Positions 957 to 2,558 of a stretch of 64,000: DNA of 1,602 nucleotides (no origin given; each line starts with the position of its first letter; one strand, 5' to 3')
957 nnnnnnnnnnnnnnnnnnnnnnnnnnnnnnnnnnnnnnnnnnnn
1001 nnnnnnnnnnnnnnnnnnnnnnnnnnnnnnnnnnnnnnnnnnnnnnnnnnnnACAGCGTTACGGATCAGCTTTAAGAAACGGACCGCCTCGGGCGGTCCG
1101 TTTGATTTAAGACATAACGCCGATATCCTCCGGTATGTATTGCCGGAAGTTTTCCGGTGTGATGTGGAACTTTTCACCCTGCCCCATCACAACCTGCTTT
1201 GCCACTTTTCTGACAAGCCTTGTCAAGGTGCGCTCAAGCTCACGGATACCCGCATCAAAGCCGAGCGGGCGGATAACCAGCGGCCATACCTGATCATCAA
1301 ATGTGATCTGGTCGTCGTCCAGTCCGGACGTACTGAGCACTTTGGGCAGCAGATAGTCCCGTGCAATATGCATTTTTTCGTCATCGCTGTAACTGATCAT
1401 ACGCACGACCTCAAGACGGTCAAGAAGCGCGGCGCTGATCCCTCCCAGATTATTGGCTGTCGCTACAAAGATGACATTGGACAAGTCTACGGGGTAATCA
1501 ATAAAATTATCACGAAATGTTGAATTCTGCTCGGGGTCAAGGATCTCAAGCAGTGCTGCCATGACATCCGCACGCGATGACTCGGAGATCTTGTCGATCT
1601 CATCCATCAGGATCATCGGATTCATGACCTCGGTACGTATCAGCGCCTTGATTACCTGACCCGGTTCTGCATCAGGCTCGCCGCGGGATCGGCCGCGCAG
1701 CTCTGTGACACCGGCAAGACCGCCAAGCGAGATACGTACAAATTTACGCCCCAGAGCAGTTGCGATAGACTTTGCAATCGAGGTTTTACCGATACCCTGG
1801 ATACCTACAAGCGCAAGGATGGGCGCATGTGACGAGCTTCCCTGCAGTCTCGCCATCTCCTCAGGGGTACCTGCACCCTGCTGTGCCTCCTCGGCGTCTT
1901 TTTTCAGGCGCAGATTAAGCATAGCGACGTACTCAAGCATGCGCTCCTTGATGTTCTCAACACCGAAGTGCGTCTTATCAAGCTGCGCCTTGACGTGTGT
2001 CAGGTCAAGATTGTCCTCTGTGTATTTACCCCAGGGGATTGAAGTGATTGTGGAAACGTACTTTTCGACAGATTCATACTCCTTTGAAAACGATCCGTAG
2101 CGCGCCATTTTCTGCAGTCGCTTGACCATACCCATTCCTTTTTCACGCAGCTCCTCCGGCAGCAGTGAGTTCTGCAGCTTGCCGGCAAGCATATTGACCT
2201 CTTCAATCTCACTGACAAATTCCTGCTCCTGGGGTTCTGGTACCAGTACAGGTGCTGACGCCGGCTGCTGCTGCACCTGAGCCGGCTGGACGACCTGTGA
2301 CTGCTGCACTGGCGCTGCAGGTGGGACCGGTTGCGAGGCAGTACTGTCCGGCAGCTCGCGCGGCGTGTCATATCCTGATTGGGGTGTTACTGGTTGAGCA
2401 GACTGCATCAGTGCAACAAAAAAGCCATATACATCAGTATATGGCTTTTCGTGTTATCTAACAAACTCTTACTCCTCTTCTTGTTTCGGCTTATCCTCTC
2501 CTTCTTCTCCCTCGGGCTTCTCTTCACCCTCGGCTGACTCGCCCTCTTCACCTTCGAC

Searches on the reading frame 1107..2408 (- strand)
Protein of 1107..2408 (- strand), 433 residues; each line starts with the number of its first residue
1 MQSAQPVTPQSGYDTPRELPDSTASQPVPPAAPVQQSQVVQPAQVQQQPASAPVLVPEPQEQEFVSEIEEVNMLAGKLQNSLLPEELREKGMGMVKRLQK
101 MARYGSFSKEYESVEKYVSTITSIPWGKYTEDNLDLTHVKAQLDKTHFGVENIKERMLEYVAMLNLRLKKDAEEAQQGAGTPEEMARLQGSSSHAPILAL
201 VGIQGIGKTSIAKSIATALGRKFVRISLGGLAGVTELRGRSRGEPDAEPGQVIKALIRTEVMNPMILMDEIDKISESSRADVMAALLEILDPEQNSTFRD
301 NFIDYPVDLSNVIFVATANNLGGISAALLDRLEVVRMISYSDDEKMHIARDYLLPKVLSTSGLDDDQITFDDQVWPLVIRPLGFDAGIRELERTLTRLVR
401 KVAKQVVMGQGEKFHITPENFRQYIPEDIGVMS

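Call 72: find_encoding_contigs(protein=window:1107-2408:-, flank=10000, max_places=2)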
Protein window:1107-2408:- (433 aa): 2 contigs read that carry it; 1 place shown.
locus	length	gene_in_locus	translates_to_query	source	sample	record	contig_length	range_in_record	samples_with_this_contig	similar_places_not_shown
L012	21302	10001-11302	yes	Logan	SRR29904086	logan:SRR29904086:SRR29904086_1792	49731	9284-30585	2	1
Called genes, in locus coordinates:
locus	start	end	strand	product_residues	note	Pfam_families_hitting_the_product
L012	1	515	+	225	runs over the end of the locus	-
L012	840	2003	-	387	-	PF00871:Acetate_kinase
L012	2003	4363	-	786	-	PF09364:XFP_N, PF03894:XFP, PF09363:XFP_C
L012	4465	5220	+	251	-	-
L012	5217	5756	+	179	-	PF03358:FMN_red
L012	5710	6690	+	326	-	-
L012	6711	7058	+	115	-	-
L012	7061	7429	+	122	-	-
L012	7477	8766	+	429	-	PF02096:60KD_IMP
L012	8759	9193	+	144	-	PF13083:KH_KhpA-B (weak)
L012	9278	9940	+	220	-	PF01386:Ribosomal_L25p, PF14693:Ribosomal_TL5_C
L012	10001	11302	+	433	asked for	PF00004:AAA, PF07724:AAA_2 (weak), PF07728:AAA_5 (weak), PF22667:Lon_lid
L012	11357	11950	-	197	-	-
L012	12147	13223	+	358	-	-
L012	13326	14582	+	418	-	PF06723:MreB_Mbl (faint), PF11104:PilM_2, PF06277:EutA (weak), PF14450:FtsA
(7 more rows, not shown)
